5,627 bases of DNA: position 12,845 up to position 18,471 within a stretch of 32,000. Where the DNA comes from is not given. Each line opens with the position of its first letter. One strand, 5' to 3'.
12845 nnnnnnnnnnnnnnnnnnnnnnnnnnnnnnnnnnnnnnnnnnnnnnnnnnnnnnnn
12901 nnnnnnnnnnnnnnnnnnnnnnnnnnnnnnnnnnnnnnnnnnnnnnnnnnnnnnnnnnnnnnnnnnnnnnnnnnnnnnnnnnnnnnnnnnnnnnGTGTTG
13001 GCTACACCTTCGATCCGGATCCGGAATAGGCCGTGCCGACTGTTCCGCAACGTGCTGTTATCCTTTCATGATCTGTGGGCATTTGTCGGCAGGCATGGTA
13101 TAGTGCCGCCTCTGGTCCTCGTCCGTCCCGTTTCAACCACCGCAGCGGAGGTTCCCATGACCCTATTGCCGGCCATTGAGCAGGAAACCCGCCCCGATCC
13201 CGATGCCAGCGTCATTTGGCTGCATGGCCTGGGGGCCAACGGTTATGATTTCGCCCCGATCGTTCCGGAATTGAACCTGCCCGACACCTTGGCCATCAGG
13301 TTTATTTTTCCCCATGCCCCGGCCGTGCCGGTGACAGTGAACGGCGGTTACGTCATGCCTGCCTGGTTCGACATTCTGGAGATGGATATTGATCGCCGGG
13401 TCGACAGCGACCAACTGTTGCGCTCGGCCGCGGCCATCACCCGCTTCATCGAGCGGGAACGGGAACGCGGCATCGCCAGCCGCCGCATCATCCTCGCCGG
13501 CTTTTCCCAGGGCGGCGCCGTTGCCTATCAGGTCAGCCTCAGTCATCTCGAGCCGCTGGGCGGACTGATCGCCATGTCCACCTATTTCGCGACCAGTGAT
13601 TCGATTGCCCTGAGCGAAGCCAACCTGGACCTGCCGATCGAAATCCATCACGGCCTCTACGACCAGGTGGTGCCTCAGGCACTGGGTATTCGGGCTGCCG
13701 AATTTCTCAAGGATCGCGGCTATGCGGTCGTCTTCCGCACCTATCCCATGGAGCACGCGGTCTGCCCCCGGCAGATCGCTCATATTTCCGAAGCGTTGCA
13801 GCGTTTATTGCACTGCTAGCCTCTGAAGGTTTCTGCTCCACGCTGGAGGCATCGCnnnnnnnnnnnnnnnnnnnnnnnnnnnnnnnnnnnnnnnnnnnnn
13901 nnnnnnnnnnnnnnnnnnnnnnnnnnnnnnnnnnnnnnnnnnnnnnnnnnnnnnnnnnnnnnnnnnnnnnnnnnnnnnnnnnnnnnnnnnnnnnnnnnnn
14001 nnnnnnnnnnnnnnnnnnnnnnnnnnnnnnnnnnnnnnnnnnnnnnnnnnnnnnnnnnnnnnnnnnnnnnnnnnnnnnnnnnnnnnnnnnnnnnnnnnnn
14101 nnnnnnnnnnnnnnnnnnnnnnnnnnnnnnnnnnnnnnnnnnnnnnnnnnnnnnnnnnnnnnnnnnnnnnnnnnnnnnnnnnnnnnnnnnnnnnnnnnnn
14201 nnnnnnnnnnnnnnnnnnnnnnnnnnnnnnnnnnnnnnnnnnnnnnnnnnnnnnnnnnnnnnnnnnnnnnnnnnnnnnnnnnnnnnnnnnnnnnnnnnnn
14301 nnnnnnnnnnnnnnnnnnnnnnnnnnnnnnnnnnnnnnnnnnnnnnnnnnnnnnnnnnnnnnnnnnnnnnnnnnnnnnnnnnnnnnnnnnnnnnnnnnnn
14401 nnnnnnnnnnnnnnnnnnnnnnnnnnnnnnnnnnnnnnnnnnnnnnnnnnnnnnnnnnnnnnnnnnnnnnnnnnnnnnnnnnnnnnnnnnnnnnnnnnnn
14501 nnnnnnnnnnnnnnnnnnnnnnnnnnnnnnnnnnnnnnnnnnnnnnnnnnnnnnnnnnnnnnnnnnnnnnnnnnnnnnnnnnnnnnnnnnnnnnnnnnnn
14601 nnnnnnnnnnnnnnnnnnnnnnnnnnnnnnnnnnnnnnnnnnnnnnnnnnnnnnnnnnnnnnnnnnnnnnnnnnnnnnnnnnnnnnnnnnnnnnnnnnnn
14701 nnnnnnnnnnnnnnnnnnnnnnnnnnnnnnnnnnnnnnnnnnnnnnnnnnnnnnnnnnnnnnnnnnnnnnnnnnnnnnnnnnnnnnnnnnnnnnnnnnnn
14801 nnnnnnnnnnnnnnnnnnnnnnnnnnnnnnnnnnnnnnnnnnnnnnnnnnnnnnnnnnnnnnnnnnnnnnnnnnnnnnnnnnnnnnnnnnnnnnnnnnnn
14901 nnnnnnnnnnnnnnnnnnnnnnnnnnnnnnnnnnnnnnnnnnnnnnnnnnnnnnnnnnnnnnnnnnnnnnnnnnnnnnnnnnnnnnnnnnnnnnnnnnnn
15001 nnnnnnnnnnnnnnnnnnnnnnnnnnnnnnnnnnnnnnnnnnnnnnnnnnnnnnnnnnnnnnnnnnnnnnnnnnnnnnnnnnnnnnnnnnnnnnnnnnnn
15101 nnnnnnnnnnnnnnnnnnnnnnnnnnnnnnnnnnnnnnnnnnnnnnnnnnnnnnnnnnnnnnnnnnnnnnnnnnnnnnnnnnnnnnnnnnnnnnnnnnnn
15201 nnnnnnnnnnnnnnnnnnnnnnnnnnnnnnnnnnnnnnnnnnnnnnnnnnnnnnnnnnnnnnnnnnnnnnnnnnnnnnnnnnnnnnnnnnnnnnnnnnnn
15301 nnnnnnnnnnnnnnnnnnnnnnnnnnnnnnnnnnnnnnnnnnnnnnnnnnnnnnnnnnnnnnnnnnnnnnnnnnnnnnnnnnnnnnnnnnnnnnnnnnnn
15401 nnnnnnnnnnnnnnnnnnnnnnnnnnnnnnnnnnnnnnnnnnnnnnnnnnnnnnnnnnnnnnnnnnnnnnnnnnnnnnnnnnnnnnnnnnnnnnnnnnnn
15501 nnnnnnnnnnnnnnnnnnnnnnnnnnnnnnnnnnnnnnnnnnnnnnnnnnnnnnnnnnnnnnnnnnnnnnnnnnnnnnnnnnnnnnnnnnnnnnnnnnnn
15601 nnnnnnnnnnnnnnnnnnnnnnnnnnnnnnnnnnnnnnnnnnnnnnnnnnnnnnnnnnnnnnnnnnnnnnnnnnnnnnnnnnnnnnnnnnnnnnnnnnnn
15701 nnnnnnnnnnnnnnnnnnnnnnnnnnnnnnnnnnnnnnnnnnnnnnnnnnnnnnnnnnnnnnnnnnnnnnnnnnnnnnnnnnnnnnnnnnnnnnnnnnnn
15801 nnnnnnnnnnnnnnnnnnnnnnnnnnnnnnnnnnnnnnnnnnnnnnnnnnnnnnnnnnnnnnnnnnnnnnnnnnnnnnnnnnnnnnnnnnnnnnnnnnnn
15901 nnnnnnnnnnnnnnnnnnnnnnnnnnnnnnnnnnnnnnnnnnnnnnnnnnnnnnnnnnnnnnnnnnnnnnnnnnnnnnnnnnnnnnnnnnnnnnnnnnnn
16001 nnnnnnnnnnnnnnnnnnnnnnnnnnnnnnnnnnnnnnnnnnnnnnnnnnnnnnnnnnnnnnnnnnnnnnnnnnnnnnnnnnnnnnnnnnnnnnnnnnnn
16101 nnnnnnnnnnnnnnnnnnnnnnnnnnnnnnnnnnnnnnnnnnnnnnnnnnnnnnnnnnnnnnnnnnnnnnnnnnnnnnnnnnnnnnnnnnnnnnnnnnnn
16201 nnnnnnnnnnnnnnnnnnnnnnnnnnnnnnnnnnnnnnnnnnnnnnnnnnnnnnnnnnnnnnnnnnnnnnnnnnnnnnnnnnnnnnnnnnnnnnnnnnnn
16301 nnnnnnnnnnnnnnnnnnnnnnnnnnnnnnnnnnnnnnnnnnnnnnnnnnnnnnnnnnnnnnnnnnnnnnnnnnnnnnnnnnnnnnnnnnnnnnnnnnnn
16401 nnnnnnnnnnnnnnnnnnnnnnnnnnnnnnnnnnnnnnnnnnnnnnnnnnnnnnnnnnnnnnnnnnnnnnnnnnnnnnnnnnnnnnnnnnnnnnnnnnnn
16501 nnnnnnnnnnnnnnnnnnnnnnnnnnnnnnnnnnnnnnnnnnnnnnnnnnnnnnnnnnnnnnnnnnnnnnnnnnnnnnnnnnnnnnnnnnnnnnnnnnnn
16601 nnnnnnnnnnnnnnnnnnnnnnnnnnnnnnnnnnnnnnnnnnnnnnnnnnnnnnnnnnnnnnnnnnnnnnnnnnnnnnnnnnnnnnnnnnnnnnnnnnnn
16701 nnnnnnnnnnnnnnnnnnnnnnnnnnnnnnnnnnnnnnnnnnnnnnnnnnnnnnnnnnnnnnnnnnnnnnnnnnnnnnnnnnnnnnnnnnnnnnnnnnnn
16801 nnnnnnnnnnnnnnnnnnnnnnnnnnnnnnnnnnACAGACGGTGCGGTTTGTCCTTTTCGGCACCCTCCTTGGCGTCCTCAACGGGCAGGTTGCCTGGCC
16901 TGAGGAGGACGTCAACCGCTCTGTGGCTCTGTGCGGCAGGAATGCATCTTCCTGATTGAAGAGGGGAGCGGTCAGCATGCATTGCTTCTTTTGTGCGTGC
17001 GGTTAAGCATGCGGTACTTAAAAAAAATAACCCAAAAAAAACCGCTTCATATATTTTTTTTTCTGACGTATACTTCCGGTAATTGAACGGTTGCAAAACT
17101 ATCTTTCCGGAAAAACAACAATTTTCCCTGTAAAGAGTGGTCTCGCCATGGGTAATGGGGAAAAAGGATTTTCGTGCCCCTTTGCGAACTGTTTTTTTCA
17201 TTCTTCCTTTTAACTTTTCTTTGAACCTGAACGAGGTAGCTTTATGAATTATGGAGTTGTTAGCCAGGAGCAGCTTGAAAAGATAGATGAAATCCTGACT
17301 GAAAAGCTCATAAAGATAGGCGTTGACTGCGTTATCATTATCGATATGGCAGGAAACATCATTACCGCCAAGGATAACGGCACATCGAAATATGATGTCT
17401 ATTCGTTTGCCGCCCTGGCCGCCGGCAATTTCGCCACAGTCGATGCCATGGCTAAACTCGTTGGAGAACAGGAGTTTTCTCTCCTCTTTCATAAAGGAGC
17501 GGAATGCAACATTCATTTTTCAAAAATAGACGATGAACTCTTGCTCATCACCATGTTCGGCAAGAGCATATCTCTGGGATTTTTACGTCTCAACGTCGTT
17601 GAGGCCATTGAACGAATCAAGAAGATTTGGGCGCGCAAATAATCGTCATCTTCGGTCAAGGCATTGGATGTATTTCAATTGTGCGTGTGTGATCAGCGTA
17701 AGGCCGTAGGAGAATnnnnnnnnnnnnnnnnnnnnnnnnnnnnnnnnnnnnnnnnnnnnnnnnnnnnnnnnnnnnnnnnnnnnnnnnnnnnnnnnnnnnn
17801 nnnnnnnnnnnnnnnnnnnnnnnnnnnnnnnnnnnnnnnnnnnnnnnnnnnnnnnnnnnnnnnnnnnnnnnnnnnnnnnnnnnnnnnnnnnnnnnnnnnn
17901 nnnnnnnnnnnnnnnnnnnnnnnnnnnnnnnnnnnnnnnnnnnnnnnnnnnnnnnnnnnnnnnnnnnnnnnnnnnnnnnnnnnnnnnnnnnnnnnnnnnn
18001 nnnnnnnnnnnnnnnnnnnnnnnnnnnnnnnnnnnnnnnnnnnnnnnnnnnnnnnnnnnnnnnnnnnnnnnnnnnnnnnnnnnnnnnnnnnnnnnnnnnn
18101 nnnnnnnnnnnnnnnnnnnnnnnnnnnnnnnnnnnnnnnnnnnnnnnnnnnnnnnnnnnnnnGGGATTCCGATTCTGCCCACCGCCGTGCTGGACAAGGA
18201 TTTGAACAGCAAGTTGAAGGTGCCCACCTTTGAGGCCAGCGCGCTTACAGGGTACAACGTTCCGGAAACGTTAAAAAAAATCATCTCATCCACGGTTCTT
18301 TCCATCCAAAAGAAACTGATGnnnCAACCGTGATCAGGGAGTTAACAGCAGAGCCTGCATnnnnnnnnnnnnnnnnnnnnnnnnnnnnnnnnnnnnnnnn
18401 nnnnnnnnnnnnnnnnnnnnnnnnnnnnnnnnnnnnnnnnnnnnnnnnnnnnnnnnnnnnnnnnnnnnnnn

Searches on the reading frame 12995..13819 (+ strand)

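Call 95: search_protein_families(library=pfam, proteins=[window:12995-13819:+], max_evalue=0.0001)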
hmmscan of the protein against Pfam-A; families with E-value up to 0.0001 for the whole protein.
window:12995-13819:+ (274 aa): 3 families
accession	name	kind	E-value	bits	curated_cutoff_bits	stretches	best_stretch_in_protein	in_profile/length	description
PF02230.22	Abhydrolase_2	-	1.7e-44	152.7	23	1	68-270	12-215/217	Phospholipase/Carboxylesterase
PF01738.24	DLH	-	3.6e-06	27.2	21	1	139-256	75-188/217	Dienelactone hydrolase family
PF12697.13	Abhydrolase_6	-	3.4e-05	25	26.3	1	73-239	1-132/217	Alpha/beta hydrolase family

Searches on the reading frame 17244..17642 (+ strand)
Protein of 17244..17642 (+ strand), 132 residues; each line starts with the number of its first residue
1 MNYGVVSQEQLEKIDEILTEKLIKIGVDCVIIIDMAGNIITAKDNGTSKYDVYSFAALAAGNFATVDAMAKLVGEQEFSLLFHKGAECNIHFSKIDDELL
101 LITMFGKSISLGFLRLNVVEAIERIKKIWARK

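Call 3: search_protein_families(library=pfam, proteins=[window:17244-17642:+], max_evalue=0.1)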
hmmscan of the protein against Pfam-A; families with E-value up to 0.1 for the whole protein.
window:17244-17642:+ (132 aa): 1 family
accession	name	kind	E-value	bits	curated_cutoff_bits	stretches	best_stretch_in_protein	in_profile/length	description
PF03259.23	Robl_LC7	-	4.4e-06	26.8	23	1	26-102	14-88/91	Roadblock/LC7 domain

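Call 4: search_protein_families(library=ncbifam, proteins=[window:17244-17642:+], max_evalue=0.1)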
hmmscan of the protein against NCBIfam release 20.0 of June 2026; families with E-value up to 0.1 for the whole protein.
window:17244-17642:+ (132 aa): 1 family
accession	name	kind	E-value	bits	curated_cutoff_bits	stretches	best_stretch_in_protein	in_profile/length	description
NF052242.1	GTPaseActivMglBThm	equivalog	3e-15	56.7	200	1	8-129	10-133/161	GTPase-activating protein MglB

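Call 14: search_solved_structures(query=window:17244-17639:+, max_evalue=0.01, show_alignments=2)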
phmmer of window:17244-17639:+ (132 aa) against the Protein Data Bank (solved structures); distinct sequences matched with E-value up to 0.01: 8.
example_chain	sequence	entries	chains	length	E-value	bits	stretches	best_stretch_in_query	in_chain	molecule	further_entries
6h5b_B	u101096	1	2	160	1.6e-16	63.8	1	6-129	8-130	MglB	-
6izw_B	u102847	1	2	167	1.8e-16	63.6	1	6-129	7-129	Gliding motility protein MglB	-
6hjm_A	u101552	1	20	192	2.8e-16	63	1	6-129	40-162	MglB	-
1j3w_A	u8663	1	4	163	4.8e-10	42.9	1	11-128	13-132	Giding protein-mglB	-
3t1s_A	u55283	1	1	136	1.4e-09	41.4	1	11-128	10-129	Gliding protein MglB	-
3t1r_A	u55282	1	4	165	2.6e-09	40.5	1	11-128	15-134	Gliding protein MglB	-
3t1x_A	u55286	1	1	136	7.5e-09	39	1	11-122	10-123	Gliding protein MglB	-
3t12_B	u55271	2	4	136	4.2e-08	36.6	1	16-119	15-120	Gliding protein MglB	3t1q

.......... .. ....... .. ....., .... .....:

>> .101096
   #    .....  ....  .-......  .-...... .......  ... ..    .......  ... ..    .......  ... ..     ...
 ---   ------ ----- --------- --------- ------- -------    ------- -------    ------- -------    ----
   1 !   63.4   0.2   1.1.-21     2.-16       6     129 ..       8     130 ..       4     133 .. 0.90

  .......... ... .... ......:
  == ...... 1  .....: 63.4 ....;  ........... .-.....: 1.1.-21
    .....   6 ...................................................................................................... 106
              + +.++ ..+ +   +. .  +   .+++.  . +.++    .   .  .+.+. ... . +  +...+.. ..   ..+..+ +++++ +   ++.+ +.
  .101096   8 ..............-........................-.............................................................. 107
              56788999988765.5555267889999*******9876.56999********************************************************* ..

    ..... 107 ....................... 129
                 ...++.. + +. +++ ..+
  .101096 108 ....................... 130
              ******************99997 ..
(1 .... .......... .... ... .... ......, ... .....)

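Call 17: find_homologous_proteins(query=window:17244-17639:+, max_evalue=0.001)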
Query window:17244-17639:+ (132 aa): 2590 proteins with E <= 0.001 among 2634 candidates; the best 120 are listed.
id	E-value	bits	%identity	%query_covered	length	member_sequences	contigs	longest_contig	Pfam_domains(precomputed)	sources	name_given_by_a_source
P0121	6.7e-77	273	98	100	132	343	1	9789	PF03259.24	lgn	-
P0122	2.6e-73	262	92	100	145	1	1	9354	PF03259.24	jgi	jgi:predicted regulator of Ras-like GTPase activity (Roadblock/LC7/MglB family)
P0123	2.8e-73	262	92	100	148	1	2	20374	PF03259.24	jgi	jgi:predicted regulator of Ras-like GTPase activity (Roadblock/LC7/MglB family)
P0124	3.8e-72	258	91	100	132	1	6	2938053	PF03259.24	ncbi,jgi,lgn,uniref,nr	ncbi:MAG: putative regulator of Ras-like GTPase activity, Roadblock/LC7/MglB family [Candidatus Elec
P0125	5.1e-72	258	90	100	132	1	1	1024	PF03259.24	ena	-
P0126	5.9e-72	257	91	100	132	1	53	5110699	PF03259.24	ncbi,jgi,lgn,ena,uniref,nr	ncbi:MAG: roadblock/LC7 domain-containing protein [Candidatus Electrothrix sp. Rat3]|jgi:predicted r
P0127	6.4e-72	257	91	100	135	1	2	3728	PF03259.24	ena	-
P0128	1.3e-71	256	90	100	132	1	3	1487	PF03259.24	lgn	-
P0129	1.4e-71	256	90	100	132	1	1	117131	PF03259.24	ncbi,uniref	ncbi:roadblock/LC7 domain-containing protein [Candidatus Electronema sp. PJ]|uniref:roadblock/LC7 do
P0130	1.4e-71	256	90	100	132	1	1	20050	PF03259.24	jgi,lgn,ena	jgi:predicted regulator of Ras-like GTPase activity (Roadblock/LC7/MglB family)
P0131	1.5e-71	256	90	100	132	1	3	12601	PF03259.24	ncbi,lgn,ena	-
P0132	1.6e-71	256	90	100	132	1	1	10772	PF03259.24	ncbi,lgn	-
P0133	1.8e-71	256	89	100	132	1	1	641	PF03259.24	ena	-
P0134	1.8e-71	256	91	99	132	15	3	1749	-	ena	-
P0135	1.8e-71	256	90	100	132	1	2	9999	PF03259.24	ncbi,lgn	-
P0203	6.2e-70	251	90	99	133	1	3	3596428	PF03259.24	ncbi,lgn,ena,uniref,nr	ncbi:MglB protein [Desulfolithobacter dissulfuricans]|uniref:MglB protein n=1 Tax=Desulfolithobacter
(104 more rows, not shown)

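Call 33: search_protein_representatives(protein=window:17244-17639:+)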
Query: 132 residues. Proteins with E-value up to 0.001 (for the whole library): 1087; up to 1e-10: 261; up to 1e-30: 13. The best 150 are listed.
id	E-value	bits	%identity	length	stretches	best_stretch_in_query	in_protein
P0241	2.6e-64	231.0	81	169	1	1-131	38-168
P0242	5.1e-56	204.2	86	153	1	1-112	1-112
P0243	1.4e-52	193.2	88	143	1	1-102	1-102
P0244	1.2e-44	167.5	60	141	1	6-130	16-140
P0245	2.2e-38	147.3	57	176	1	1-129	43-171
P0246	4.9e-37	143.0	54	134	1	5-128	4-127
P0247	7.2e-37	142.4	50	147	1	1-128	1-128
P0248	8.4e-37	142.2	57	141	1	8-130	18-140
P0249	1.0e-35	138.7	52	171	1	8-129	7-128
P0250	2.3e-32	127.9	53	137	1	6-128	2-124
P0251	2.6e-32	127.7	94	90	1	66-132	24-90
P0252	7.5e-31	123.0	52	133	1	7-129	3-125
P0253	9.5e-31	122.7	52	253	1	8-129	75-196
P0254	1.1e-30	122.5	64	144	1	35-128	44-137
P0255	1.8e-29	118.6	48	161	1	6-131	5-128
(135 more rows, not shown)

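Call 69: find_encoding_contigs(protein=P0126, flank=6000, max_places=3)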
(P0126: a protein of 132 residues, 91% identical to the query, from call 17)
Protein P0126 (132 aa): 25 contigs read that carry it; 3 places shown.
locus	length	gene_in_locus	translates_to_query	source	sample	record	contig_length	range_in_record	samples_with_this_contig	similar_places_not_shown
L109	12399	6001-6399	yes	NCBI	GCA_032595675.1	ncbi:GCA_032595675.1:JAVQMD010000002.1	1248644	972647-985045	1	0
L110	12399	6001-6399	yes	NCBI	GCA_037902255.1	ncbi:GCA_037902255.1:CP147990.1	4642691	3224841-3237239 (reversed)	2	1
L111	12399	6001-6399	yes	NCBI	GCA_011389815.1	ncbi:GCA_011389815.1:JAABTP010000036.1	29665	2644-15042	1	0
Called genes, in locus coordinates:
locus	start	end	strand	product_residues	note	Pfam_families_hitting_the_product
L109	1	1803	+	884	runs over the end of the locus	PF00772:DnaB, PF03796:DnaB_C, PF13481:AAA_25, PF14890:Intein_splicing, PF14528:LAGLIDADG_3, PF03796:DnaB_C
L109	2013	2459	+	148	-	PF05685:Uma2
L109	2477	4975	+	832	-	PF00133:tRNA-synt_1, PF01921:tRNA-synt_1f (faint), PF01406:tRNA-synt_1e (faint), PF09334:tRNA-synt_1g, PF13603:tRNA-synt_1_2, PF00133:tRNA-synt_1, PF09334:tRNA-synt_1g, PF08264:Anticodon_1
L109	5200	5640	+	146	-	PF04390:LptE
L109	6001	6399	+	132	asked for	PF03259:Robl_LC7 (weak)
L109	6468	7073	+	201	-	PF00025:Arf (weak), PF00009:GTP_EFTU (weak), PF00071:Ras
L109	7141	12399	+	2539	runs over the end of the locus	-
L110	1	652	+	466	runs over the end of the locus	PF00772:DnaB, PF13481:AAA_25, PF03796:DnaB_C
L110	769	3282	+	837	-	PF00133:tRNA-synt_1, PF01921:tRNA-synt_1f (faint), PF01406:tRNA-synt_1e (faint), PF09334:tRNA-synt_1g, PF13603:tRNA-synt_1_2, PF00133:tRNA-synt_1, PF09334:tRNA-synt_1g, PF08264:Anticodon_1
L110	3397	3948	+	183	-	PF04390:LptE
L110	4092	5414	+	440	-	PF07969:Amidohydro_3 (weak), PF01979:Amidohydro_1, PF07969:Amidohydro_3 (weak)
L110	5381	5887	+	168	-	PF13382:Adenine_deam_C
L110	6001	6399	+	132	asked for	PF03259:Robl_LC7 (weak)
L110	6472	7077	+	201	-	PF00025:Arf (weak), PF00009:GTP_EFTU (weak), PF00071:Ras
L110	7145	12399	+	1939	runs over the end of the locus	-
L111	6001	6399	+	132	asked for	PF03259:Robl_LC7 (weak)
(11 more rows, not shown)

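Call 70: find_encoding_contigs(protein=P0203, flank=6000, max_places=2)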
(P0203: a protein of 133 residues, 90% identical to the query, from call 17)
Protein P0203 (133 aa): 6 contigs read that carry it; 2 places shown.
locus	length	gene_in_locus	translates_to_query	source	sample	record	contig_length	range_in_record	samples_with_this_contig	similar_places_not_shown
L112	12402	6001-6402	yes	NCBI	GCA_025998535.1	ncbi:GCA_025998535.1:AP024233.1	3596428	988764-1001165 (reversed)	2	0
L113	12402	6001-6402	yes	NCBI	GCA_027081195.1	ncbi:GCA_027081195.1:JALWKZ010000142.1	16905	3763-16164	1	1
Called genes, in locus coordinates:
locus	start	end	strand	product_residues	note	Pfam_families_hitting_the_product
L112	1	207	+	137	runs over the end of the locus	-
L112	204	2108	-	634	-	PF20157:Maf_flag10_N, PF01973:MptE-like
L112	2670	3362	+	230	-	PF07238:PilZ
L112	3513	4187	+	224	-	PF07238:PilZ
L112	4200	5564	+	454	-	-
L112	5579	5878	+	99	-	PF01312:Bac_export_2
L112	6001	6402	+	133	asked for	PF03259:Robl_LC7 (faint)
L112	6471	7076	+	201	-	PF00025:Arf, PF00009:GTP_EFTU (weak), PF00071:Ras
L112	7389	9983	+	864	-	-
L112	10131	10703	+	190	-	PF07963:N_methyl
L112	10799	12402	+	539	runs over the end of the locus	PF05157:MshEN, PF00437:T2SSE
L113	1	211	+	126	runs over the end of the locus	-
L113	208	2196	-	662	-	PF20157:Maf_flag10_N, PF01973:MptE-like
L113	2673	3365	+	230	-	PF07238:PilZ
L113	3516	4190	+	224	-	PF07238:PilZ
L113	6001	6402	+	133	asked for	PF03259:Robl_LC7 (faint)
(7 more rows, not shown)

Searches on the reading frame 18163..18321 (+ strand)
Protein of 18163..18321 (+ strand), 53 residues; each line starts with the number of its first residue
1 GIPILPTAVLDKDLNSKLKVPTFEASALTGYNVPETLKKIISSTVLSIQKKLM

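Call 73: search_solved_structures(query=window:18163-18321:+, max_evalue=1, show_alignments=5)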
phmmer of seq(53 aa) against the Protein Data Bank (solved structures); distinct sequences matched with E-value up to 1: 4.
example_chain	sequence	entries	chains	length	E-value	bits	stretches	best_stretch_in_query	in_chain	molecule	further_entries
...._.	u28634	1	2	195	0.54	13.8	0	12-43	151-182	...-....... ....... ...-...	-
2if0_A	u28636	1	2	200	0.54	13.8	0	12-43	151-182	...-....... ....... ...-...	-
2zet_A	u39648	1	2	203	0.55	13.8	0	12-43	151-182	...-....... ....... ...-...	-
2iez_A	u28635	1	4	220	0.62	13.7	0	12-43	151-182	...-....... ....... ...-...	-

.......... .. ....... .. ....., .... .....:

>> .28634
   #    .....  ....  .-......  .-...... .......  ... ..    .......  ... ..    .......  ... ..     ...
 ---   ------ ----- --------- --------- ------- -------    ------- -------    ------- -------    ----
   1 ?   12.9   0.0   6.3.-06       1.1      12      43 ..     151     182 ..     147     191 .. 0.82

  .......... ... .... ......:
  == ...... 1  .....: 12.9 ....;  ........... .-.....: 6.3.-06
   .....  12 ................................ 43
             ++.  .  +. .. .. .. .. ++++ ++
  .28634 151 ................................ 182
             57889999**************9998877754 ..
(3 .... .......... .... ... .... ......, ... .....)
